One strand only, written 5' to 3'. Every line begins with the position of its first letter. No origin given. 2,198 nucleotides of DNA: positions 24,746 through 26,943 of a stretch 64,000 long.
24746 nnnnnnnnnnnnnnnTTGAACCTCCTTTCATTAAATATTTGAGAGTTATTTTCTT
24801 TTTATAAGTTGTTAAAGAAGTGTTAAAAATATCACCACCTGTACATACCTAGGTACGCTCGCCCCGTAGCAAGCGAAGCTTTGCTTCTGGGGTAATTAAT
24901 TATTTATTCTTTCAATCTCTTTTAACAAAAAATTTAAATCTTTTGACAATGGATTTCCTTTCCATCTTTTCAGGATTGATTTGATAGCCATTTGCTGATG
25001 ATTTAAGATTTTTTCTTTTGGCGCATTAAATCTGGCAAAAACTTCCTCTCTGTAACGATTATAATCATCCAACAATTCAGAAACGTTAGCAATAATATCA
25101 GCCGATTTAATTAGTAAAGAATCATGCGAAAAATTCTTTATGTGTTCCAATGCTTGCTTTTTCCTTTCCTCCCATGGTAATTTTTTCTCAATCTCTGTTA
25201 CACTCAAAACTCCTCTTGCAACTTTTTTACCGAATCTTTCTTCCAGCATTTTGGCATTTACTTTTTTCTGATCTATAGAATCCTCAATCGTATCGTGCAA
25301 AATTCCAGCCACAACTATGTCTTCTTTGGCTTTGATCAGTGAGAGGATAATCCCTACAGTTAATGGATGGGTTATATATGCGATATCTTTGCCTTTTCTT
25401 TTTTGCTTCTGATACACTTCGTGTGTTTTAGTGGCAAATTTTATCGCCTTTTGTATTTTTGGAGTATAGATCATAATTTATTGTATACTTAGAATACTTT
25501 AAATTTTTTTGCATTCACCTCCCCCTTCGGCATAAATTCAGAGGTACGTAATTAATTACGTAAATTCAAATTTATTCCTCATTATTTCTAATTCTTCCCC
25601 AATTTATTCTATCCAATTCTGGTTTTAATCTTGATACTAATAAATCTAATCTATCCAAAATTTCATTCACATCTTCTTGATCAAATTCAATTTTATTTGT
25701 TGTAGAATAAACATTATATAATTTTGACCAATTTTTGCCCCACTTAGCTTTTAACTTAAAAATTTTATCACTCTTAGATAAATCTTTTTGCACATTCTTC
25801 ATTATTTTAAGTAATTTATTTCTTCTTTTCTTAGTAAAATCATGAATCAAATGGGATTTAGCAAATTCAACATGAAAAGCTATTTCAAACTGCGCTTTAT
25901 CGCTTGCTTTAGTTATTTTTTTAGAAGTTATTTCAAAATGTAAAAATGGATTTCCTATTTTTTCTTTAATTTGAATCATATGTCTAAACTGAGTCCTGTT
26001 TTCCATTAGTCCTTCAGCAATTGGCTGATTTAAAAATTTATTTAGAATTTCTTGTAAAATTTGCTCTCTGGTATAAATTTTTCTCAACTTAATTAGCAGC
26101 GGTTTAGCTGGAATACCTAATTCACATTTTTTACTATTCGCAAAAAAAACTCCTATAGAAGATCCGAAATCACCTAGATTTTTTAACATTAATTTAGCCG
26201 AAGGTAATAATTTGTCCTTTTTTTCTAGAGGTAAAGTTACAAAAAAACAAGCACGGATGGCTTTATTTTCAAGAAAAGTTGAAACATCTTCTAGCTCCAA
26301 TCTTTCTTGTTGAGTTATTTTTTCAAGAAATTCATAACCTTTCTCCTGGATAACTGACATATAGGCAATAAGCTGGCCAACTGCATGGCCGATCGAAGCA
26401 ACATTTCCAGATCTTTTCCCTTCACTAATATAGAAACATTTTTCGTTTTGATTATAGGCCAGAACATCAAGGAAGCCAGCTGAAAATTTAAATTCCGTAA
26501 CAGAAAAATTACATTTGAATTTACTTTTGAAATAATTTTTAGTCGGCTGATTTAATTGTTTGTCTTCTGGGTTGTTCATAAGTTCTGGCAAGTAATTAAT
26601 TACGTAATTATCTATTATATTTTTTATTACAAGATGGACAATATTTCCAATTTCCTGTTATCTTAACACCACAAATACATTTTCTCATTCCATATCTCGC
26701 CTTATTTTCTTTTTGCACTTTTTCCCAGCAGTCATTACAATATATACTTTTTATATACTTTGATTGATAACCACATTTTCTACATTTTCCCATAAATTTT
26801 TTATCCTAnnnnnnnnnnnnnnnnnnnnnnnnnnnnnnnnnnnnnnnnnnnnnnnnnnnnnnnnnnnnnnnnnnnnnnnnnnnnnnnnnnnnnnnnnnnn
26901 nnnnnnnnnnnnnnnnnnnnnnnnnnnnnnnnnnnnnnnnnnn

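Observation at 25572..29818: Six-gene candidate novel defense operon: NPPF adenine MTase, Zn-ribbon/TM, unknown, DUF262-HNH, Zn-ribbon, PD-(D/E)xK-like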

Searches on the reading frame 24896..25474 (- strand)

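Call 3: search_protein_families(library=pfam, proteins=[window:24896-25474:-], max_evalue=0.1)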
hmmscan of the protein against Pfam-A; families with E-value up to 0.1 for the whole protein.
window:24896-25474:- (192 aa): 2 families
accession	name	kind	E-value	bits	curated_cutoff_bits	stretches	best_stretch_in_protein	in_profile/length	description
PF13328.12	HD_4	-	3.9e-14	53.1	27.2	1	10-134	1-127/156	HD domain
PF01966.28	HD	-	2.9e-08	34.4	22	1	33-127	1-112/116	HD domain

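Call 4: search_protein_families(library=padloc, proteins=[window:24896-25474:-], max_evalue=0.1)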
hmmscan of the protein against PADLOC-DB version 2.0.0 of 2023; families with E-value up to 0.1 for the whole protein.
window:24896-25474:- (192 aa): 0 families

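Call 5: search_protein_families(library=ncbifam, proteins=[window:24896-25474:-], max_evalue=0.1)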
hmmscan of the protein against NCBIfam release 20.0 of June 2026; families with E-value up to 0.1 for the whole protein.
window:24896-25474:- (192 aa): 3 families
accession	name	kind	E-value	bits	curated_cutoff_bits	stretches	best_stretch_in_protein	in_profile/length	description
TIGR00691.1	spoT_relA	subfamily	5.9e-15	54.6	499.2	1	10-131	1-119/687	RelA/SpoT family protein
NF008303.0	PRK11092.1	equivalog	1.8e-10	39.7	947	1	7-113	23-120/702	bifunctional GTP diphosphokinase/guanosine-3',5'-bis pyrophosphate 3'-pyrophosphohydrolase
NF041417.1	ArsA_halo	exception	0.081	11.6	800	1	17-136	319-440/617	arsenical pump-driving ATPase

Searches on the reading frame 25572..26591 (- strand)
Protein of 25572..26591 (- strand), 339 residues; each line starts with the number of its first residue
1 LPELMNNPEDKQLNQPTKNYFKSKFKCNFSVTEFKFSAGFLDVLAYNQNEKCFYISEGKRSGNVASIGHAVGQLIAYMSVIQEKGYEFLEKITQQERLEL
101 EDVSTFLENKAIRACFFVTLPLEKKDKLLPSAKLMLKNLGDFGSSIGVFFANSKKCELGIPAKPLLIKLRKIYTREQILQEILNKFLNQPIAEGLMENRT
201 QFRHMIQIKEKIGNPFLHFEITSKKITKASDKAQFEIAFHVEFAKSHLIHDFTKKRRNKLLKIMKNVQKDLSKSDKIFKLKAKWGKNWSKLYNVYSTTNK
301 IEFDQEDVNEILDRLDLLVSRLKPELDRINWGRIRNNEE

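Call 3: search_protein_families(library=pfam, proteins=[window:25572-26591:-], max_evalue=0.1)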
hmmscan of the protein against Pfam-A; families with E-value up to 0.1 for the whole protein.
window:25572-26591:- (339 aa): 1 family
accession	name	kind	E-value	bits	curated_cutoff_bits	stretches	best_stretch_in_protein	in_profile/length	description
PF03861.19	ANTAR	-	0.068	13.4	27.3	0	66-104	12-50/54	ANTAR domain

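Call 4: search_protein_families(library=padloc, proteins=[window:25572-26591:-], max_evalue=0.1)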
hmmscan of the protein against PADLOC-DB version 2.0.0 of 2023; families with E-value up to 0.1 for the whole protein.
window:25572-26591:- (339 aa): 1 family
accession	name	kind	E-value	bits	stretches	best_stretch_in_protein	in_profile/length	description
PDLC04945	PDC-S18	-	1e-05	23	1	11-89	23-97/302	-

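Call 5: search_protein_families(library=ncbifam, proteins=[window:25572-26591:-], max_evalue=0.1)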
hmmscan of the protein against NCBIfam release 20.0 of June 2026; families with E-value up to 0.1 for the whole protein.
window:25572-26591:- (339 aa): 2 families
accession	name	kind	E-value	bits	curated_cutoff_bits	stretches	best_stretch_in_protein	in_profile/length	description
NF042982.1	MFR_Fp_SdhA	equivalog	0.00074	18.1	1100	1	232-318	443-525/612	8-methylmenaquinol:fumarate reductase flavoprotein subunit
NF033449.0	BREX_PglZ_3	exception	0.012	13.9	250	1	178-316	210-339/642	BREX-3 system phosphatase PglZ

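Call 8: search_solved_structures(query=window:25572-26591:-, max_evalue=10)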
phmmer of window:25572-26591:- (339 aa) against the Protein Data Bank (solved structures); distinct sequences matched with E-value up to 10: 2.
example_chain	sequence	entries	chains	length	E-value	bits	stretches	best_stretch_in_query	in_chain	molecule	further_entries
1gik_A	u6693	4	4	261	0.63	12.5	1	219-330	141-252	ANTIVIRAL PROTEIN S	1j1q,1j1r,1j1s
3h5k_A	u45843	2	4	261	0.86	12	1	218-330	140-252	Ribosome-inactivating protein PD-L1/PD-L2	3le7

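Call 21: find_homologous_proteins(query=window:25572-26591:-, max_evalue=0.001)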
Query window:25572-26591:- (339 aa): 31 proteins with E <= 0.001 among 1371 candidates.
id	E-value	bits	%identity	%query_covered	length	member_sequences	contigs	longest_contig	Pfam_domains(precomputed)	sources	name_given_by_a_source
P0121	1.0e-217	740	100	99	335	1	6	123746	-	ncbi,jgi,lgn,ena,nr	ncbi:MAG TPA: hypothetical protein PLB52_00335 [Candidatus Moranbacteria bacterium]|nr:hypothetical 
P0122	1.8e-166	571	74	99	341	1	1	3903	-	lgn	-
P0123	3.9e-126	439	60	97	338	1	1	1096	-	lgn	-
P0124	2.6e-122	426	58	98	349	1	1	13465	-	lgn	-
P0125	6.9e-115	402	55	99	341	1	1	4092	-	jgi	jgi:hypothetical protein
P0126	7.6e-115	402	56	99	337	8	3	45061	-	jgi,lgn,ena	-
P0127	9.2e-115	401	55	99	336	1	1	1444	-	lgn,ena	-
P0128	1.2e-113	398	54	99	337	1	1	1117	-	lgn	-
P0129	3.1e-110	386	52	97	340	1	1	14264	-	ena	-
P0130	3.1e-108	380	52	99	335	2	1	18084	-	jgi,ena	-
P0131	1.7e-107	377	50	98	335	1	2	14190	-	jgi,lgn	jgi:hypothetical protein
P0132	1.0e-106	375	50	99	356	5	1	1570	-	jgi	-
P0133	4.2e-106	373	52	99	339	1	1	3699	-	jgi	-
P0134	1.1e-104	368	51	99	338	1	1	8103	-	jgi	-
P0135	5.9e-104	366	52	97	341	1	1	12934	-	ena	-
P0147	8.7e-86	306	45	98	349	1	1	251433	-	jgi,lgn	-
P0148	2.8e-85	305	44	97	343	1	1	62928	-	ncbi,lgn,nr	ncbi:MAG: hypothetical protein JW871_03370 [Endomicrobiales bacterium]|nr:hypothetical protein [Endo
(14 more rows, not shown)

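Call 23: find_encoding_contigs(protein=P0147, flank=6000, max_places=2)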
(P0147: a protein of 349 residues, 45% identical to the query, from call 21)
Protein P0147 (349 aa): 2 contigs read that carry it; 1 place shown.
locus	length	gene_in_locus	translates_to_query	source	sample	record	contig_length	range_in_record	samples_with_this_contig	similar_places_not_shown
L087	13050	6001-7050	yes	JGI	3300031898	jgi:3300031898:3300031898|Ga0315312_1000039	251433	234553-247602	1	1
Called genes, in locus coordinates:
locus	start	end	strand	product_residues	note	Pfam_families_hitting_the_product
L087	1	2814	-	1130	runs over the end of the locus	PF26449:DUF8128 (faint), PF01935:DUF87, PF10412:TrwB_AAD_bind (weak), PF25199:nSTAND_NTPase5 (faint), PF12696:TraG-D_C (faint), PF12728:HTH_17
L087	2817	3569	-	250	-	-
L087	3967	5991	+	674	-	PF12161:HsdM_N, PF02384:N6_Mtase, PF04480:DUF559, PF18741:MTES_1575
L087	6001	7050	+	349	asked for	-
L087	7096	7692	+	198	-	-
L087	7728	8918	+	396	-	PF01420:Methylase_S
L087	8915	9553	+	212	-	-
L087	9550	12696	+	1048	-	PF04313:HSDR_N, PF04851:ResIII, PF18766:SWI2_SNF2, PF22679:T1R_D3-like, PF11867:T1RH-like_C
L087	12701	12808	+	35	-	-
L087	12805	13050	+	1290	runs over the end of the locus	-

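Call 24: find_encoding_contigs(protein=P0148, flank=6000, max_places=2)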
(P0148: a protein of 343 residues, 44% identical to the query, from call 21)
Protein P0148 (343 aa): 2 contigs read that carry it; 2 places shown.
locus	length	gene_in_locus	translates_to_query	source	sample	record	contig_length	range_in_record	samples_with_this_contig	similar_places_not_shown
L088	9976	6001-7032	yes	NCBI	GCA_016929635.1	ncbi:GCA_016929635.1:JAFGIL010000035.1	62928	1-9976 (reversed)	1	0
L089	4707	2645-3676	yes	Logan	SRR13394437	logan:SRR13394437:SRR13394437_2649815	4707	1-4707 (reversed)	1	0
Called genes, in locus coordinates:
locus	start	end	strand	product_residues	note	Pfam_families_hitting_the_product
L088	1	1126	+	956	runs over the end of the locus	PF00176:SNF2-rel_dom, PF00270:DEAD, PF04851:ResIII, PF00271:Helicase_C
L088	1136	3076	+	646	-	PF01555:N6_N4_Mtase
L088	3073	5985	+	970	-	PF00270:DEAD, PF04851:ResIII, PF19778:RE_endonuc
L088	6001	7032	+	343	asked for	-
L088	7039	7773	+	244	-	-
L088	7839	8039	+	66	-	PF11127:YgaP-like_TM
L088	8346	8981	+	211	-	-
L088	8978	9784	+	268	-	PF08843:AbiEii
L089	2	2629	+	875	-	?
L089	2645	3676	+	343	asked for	-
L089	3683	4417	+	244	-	-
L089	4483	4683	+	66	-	PF11127:YgaP-like_TM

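Call 25: find_encoding_contigs(protein=P0126, flank=6000, max_places=2)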
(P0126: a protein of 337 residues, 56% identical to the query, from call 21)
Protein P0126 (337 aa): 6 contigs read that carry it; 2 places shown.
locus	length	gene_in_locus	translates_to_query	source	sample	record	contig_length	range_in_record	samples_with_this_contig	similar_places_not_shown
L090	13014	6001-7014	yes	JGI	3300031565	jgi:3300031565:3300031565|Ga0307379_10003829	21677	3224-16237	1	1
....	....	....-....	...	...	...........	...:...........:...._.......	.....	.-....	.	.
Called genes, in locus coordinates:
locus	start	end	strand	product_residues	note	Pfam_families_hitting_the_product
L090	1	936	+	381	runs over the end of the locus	PF13289:SIR2_2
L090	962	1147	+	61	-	-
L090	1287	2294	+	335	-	PF20551:DUF6765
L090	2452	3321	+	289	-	PF03372:Exo_endo_phos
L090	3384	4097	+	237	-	-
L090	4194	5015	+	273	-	-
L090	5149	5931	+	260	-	-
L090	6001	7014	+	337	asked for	-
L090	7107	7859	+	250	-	PF20275:CTD10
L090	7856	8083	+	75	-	PF20293:MC6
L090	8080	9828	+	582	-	PF10088:DUF2326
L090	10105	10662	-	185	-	-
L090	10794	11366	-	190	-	-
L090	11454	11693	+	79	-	-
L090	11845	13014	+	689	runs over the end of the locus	PF20903:SPL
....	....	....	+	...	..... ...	-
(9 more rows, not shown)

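Call 40: find_encoding_contigs(protein=P0122, flank=4000, max_places=2)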
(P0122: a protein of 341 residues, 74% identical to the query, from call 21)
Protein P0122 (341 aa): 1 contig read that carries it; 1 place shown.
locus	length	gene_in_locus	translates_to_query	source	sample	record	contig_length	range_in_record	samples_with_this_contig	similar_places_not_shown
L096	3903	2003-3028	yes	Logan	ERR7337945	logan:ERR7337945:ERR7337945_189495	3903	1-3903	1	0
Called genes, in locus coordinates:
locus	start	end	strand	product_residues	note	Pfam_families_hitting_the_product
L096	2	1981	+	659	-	?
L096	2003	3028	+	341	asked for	-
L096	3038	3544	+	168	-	-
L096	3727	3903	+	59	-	?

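Call 41: find_encoding_contigs(protein=P0124, flank=5000, max_places=2)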
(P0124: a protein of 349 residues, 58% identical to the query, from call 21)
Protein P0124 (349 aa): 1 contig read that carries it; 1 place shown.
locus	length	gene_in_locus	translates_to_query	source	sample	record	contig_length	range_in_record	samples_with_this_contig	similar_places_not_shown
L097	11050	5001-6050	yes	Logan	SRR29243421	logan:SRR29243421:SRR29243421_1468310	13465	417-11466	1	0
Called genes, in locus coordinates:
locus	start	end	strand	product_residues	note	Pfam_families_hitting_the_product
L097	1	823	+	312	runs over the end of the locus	PF00589:Phage_integrase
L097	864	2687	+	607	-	PF01555:N6_N4_Mtase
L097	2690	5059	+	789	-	PF00270:DEAD (weak), PF04851:ResIII, PF18766:SWI2_SNF2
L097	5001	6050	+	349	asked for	-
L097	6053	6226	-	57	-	-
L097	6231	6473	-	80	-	-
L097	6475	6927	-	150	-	-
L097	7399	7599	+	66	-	-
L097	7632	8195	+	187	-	PF03592:Terminase_2 (weak)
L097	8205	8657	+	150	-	-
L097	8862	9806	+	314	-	PF13495:Phage_int_SAM_4 (faint), PF00589:Phage_integrase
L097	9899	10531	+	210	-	-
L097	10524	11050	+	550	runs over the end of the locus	PF00570:HRDC, PF01336:tRNA_anti-codon (faint), PF13742:tRNA_anti_2, PF02601:Exonuc_VII_L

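Call 45: predict_structure(alignment_id=A1)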
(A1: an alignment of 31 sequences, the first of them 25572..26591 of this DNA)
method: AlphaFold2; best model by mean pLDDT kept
length: 339 residues; sequences in the alignment: 31
mean_pLDDT: 88.6   pTM: 0.74
mean pLDDT of the five models: 88.6, 87.9, 87.9, 87.9, 87.2
residues with pLDDT >= 90: 206; 70-90: 117; 50-70: 7; < 50: 9
segments of 3 or more residues with pLDDT < 50: 1-6, 337-339
pLDDT, mean of each block of 10 residues (from residue 1): 50 89 91 78 91 91 85 91 87 80 81 94 93 93 93 93 92 91 97 95 94 92 90 95 81 90 96 91 86 94 92 97 94 63
secondary structure, 60 per line:
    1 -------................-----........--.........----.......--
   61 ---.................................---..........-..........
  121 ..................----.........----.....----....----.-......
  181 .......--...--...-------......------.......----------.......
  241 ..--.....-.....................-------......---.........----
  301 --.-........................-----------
elements in order: H8-23 E29-36 E39-47 E52-58 H64-96 H100-109 E111-121 H122-138 E146-151 E156-160 E165-168 H175-187 E195-197 E205-210 E217-223 E234-242 H245-249 H251-271 E279-284 E288-296 H305-328

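Call 72: search_protein_families(library=phrogs, proteins=[window:25572-26591:-], max_evalue=0.01)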
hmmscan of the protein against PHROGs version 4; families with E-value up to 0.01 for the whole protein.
window:25572-26591:- (339 aa): 0 families

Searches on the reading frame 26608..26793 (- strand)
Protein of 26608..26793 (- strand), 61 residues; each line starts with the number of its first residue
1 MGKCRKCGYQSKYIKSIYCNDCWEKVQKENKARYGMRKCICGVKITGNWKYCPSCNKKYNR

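Call 3: search_protein_families(library=pfam, proteins=[window:26608-26793:-], max_evalue=0.1)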
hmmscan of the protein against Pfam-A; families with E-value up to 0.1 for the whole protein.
window:26608-26793:- (61 aa): 4 families
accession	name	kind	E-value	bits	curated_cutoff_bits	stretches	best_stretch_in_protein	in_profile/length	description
PF12773.13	DZR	-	0.0011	19.5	27.3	1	4-56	1-45/45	Double zinc ribbon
PF17032.10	Zn_ribbon_15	-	0.0051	18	28.9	1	17-55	38-72/73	zinc-ribbon family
PF13240.11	Zn_Ribbon_1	-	0.006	16.8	25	1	41-57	5-21/23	zinc-ribbon domain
PF18912.6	DZR_2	-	0.069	13.4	27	0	4-26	10-31/56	Double zinc ribbon domain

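Call 4: search_protein_families(library=padloc, proteins=[window:26608-26793:-], max_evalue=0.1)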
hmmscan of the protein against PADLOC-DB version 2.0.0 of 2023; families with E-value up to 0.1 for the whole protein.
window:26608-26793:- (61 aa): 0 families

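Call 5: search_protein_families(library=ncbifam, proteins=[window:26608-26793:-], max_evalue=0.1)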
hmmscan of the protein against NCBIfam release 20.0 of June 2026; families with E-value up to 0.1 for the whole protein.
window:26608-26793:- (61 aa): 0 families

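Call 67: find_related_loci(query=window:26608-26793:-, collection=metagenome_contigs, flank=5000)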
Query window:26608-26793:- (61 aa) in metagenome_contigs; peptide patterns used: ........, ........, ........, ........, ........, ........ (x = any residue, [..] = any of these).
183 stretches matched a pattern, but none encodes a relative of the query by tblastn (E <= 1e-3).

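Call 72: search_protein_families(library=phrogs, proteins=[window:26608-26793:-], max_evalue=0.01)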
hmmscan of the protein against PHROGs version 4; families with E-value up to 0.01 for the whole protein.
window:26608-26793:- (61 aa): 1 family
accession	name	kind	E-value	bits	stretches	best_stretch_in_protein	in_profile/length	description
phrog_38469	-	unknown function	0.0076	17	1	4-58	216-262/272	-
